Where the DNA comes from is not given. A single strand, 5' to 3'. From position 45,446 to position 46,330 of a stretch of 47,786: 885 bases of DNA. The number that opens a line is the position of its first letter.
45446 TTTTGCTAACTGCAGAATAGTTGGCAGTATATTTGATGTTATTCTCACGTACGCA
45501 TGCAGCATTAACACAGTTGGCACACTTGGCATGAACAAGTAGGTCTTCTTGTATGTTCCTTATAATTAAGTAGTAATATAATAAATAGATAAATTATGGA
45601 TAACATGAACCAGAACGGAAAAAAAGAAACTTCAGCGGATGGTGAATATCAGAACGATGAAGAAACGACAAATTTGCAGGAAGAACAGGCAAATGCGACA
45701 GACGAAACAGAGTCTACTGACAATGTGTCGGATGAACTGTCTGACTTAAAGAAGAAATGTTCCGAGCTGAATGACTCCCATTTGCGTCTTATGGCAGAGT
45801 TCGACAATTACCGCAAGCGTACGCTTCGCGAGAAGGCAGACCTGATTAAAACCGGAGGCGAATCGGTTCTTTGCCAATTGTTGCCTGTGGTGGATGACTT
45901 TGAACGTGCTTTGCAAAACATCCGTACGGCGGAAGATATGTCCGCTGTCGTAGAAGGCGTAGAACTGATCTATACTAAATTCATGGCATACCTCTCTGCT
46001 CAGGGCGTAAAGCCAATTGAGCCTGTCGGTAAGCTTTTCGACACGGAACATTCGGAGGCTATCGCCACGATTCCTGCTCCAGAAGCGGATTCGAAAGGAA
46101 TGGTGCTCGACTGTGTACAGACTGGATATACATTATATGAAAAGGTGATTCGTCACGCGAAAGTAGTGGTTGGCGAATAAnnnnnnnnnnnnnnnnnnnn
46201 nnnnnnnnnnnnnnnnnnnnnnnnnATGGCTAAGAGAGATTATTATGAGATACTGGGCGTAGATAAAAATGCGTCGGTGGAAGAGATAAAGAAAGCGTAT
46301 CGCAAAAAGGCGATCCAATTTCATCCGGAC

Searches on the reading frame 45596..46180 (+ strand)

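Call 76: search_protein_families(library=pfam, proteins=[window:45596-46180:+], max_evalue=0.00001)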
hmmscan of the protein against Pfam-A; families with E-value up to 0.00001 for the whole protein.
window:45596-46180:+ (194 aa): 1 family
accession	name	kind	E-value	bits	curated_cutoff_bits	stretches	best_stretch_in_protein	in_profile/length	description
PF01025.24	GrpE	-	3.8e-47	160.5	25.8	1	31-193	3-164/165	GrpE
